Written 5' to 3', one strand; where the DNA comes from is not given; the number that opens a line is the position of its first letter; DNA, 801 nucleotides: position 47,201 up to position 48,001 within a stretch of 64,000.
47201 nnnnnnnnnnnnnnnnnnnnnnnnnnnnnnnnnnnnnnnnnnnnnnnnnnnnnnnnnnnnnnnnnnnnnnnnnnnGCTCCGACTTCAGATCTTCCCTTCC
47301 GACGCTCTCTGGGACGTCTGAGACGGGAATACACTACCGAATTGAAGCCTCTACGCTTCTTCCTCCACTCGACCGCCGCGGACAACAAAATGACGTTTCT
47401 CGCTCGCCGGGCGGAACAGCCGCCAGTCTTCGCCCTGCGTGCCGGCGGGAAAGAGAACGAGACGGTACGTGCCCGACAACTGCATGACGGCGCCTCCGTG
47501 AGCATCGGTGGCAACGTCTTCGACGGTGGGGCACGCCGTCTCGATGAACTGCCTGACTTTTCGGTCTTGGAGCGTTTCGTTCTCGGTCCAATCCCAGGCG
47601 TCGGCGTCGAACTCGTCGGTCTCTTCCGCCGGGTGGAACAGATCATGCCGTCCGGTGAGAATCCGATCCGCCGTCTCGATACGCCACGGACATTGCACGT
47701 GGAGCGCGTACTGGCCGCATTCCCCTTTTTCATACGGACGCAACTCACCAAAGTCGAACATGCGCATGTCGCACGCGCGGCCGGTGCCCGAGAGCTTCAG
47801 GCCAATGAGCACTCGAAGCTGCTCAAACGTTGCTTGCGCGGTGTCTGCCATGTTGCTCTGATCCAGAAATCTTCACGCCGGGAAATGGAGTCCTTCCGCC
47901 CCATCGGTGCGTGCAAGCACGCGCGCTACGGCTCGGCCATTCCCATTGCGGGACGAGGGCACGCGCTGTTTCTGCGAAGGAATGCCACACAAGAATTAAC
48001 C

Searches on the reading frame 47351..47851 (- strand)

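Call 3: search_protein_families(library=pfam, proteins=[window:47351-47851:-], max_evalue=1)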
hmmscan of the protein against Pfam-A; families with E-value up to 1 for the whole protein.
window:47351-47851:- (166 aa): 1 family
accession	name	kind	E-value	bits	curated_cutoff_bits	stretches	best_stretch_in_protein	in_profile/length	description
PF06067.16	DUF932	-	0.11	12.7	23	1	59-136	110-181/227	Domain of unknown function (DUF932)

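Call 4: search_protein_families(library=padloc, proteins=[window:47351-47851:-], max_evalue=1)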
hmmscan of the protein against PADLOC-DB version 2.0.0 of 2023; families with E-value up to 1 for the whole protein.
window:47351-47851:- (166 aa): 0 families

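Call 5: search_protein_families(library=ncbifam, proteins=[window:47351-47851:-], max_evalue=1)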
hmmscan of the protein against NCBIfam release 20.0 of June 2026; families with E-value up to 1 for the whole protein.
window:47351-47851:- (166 aa): 0 families

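Call 68: search_protein_families(library=phrogs, proteins=[window:47351-47851:-], max_evalue=0.01)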
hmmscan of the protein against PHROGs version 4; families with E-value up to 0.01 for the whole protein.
window:47351-47851:- (166 aa): 0 families
